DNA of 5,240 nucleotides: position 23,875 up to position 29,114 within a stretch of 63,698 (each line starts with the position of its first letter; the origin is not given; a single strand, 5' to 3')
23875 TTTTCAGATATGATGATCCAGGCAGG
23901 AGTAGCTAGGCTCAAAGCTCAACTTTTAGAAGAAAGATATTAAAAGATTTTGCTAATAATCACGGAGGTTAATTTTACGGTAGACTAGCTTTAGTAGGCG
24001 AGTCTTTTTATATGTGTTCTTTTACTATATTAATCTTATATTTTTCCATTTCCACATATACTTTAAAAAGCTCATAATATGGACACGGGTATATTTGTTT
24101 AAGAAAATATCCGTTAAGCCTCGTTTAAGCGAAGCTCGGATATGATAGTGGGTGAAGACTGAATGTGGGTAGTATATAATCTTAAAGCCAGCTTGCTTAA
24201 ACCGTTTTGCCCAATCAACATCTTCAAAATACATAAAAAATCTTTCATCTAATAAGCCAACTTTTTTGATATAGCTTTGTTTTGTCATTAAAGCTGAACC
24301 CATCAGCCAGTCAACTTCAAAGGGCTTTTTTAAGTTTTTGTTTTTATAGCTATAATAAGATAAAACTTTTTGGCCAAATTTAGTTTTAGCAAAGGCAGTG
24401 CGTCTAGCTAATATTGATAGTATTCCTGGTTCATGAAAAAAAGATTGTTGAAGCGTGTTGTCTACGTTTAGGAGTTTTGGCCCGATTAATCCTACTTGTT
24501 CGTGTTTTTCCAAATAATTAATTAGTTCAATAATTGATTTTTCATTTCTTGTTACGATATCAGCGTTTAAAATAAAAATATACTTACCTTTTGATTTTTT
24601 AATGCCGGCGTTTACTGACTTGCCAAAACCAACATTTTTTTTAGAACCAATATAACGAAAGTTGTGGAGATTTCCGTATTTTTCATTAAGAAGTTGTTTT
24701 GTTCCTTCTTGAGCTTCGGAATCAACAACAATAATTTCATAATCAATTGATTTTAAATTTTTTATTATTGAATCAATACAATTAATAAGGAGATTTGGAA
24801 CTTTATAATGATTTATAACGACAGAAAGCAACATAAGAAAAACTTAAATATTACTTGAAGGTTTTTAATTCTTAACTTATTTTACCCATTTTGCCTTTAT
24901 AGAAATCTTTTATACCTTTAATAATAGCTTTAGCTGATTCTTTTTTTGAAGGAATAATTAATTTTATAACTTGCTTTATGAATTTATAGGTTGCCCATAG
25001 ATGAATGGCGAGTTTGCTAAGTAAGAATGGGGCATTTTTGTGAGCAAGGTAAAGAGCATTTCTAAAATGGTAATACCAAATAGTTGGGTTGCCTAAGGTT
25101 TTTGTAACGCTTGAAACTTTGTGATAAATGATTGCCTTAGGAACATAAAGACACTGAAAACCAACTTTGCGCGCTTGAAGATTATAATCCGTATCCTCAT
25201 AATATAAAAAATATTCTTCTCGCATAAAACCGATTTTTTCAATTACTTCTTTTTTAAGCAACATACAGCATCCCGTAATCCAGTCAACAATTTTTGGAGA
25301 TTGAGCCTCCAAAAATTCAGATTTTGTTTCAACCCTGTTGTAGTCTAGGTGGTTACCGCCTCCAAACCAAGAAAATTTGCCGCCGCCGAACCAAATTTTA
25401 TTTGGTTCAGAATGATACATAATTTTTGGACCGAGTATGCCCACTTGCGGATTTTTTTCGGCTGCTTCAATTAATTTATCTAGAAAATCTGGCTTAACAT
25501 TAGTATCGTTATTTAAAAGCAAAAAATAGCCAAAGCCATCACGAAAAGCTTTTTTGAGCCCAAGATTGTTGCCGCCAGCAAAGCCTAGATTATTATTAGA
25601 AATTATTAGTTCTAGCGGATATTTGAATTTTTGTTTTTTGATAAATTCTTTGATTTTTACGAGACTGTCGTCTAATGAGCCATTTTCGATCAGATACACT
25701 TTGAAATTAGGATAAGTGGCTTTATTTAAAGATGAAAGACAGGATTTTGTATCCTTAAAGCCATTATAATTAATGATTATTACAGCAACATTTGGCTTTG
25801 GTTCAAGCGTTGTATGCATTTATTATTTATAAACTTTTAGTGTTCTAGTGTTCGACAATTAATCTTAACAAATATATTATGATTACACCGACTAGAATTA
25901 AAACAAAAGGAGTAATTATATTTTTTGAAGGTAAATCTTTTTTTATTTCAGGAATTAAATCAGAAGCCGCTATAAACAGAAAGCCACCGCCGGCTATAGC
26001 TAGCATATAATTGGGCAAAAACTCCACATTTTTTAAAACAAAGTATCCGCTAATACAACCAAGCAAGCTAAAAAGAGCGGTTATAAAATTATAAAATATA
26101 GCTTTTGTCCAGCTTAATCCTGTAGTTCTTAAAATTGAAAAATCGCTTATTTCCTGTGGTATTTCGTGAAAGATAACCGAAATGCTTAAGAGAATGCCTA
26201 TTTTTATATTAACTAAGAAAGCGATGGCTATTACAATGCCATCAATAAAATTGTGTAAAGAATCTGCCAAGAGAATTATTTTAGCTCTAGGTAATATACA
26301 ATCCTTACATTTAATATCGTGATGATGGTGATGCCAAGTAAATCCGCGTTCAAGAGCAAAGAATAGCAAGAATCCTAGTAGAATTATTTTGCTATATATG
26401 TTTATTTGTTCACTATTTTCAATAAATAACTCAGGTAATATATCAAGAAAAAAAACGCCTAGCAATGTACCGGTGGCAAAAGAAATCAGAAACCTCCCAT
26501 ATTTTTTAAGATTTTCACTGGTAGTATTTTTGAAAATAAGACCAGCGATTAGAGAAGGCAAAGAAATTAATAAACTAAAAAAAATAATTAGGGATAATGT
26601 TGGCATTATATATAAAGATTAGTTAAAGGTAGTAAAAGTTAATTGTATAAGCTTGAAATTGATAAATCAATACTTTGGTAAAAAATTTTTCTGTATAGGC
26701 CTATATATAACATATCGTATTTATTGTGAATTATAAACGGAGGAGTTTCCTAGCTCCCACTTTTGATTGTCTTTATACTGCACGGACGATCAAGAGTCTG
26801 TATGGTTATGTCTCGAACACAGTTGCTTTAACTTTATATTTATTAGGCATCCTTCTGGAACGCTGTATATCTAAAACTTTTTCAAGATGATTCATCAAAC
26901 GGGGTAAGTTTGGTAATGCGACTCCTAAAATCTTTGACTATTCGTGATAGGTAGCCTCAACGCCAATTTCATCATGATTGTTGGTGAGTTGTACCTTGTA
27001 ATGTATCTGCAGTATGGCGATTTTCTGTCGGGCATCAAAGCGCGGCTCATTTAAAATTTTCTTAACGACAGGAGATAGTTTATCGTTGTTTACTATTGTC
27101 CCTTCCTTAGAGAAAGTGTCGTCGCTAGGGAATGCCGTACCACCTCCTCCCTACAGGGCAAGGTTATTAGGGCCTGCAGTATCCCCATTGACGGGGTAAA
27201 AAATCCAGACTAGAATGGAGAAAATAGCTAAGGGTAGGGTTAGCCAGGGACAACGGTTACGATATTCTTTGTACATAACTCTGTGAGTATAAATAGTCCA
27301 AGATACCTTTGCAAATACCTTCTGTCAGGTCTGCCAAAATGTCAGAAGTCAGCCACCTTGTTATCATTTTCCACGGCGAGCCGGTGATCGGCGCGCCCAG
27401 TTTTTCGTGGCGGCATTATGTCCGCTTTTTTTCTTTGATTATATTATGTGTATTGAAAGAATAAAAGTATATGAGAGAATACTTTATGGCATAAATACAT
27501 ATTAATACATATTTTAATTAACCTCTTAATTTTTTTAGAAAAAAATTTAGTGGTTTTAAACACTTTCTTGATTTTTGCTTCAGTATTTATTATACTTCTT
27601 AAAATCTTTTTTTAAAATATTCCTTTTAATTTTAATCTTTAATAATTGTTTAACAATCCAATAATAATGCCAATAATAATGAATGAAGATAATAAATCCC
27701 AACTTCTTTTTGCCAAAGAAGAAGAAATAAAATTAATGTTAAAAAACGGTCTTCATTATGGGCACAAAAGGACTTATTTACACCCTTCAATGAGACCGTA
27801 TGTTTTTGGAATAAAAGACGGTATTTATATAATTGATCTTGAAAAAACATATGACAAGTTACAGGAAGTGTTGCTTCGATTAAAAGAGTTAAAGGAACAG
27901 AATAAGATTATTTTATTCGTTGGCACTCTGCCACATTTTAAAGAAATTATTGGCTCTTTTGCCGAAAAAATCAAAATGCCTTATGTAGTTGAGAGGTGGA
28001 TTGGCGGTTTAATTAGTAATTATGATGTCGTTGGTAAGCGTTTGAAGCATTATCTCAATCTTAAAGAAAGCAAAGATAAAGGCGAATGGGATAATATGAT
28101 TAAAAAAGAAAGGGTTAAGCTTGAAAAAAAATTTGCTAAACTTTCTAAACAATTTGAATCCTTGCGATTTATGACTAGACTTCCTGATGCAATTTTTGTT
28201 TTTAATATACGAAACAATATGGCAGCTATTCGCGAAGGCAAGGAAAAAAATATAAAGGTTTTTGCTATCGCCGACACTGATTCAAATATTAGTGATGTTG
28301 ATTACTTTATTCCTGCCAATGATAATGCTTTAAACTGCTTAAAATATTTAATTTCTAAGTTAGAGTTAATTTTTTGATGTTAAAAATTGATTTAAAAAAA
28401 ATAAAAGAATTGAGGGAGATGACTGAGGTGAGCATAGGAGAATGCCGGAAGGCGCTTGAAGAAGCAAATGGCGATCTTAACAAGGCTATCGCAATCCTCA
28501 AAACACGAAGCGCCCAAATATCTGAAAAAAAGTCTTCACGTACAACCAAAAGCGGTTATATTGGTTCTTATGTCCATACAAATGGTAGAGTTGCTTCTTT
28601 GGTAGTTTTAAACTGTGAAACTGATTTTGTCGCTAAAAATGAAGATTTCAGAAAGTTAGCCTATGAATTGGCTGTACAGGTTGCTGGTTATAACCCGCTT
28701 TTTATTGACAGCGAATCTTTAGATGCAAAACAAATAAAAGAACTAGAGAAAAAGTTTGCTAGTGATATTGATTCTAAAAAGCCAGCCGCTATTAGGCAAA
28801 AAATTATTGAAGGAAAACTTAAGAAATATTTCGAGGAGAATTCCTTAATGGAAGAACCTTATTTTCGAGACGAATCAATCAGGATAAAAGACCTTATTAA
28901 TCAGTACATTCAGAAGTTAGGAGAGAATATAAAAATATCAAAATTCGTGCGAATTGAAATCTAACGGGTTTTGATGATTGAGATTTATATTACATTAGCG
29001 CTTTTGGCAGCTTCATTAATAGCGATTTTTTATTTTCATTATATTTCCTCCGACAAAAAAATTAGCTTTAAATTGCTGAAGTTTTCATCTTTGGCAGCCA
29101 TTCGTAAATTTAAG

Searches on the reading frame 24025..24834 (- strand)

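Call 73: search_protein_families(library=pfam, proteins=[window:24025-24834:-], max_evalue=0.00001)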
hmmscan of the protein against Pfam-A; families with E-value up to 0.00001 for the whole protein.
window:24025-24834:- (269 aa): 3 families
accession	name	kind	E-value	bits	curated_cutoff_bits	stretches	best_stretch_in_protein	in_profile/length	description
PF00535.33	Glycos_transf_2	-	4e-21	76.1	23.3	1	4-134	1-129/168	Glycosyl transferase family 2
PF13641.12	Glyco_tranf_2_3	-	7.3e-13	49.5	27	1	3-233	3-215/230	Glycosyltransferase like family 2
PF13712.12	Glyco_tranf_2_5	-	6.6e-08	33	27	1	72-220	43-178/210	Glycosyltransferase like family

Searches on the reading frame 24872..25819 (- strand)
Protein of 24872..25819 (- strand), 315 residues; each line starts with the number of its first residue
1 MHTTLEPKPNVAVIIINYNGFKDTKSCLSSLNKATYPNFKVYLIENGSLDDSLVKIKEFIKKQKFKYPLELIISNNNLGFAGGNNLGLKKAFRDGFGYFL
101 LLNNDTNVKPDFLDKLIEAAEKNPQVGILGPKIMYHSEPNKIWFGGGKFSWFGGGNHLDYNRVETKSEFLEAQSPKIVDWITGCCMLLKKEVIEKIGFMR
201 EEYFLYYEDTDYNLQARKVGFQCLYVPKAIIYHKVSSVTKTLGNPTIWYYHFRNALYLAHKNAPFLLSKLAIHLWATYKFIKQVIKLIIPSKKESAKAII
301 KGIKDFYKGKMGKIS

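Call 73: search_protein_families(library=pfam, proteins=[window:24872-25819:-], max_evalue=0.00001)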
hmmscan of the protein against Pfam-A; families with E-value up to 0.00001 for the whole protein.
window:24872-25819:- (315 aa): 3 families
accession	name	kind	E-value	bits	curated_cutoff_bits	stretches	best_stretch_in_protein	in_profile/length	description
PF00535.33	Glycos_transf_2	-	4.5e-21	75.9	23.3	1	13-196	2-167/168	Glycosyl transferase family 2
PF13641.12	Glyco_tranf_2_3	-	1.5e-12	48.5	27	1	9-234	1-212/230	Glycosyltransferase like family 2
PF13632.12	Glyco_trans_2_3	-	2.2e-07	31.3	27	1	98-250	1-141/198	Glycosyl transferase family group 2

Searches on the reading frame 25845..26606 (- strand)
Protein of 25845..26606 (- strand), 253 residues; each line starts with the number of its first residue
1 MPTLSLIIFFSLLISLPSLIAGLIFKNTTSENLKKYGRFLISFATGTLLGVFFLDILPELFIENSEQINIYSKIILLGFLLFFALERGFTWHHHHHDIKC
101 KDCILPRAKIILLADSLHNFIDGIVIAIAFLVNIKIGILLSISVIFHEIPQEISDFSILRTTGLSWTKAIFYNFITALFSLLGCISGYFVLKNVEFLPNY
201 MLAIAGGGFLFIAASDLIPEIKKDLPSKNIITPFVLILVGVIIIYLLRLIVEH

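Call 73: search_protein_families(library=pfam, proteins=[window:25845-26606:-], max_evalue=0.00001)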
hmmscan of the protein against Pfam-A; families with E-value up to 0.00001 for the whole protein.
window:25845-26606:- (253 aa): 1 family
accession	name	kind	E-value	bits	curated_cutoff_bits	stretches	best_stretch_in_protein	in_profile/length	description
PF02535.28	Zip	-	4.1e-36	125.3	35.1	2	104-247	174-322/323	ZIP Zinc transporter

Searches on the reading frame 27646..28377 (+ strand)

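Call 73: search_protein_families(library=pfam, proteins=[window:27646-28377:+], max_evalue=0.00001)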
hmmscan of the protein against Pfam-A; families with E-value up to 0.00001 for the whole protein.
window:27646-28377:+ (243 aa): 1 family
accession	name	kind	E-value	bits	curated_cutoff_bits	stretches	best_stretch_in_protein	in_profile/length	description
PF00318.25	Ribosomal_S2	-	3.2e-62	210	26.1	1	31-239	1-209/216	Ribosomal protein S2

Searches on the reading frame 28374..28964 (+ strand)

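Call 73: search_protein_families(library=pfam, proteins=[window:28374-28964:+], max_evalue=0.00001)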
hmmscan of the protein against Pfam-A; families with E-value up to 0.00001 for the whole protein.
window:28374-28964:+ (196 aa): 1 family
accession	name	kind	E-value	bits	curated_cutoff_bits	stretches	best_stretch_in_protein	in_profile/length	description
PF00889.24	EF_TS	-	1.8e-25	90.2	27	1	43-195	57-201/204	Elongation factor TS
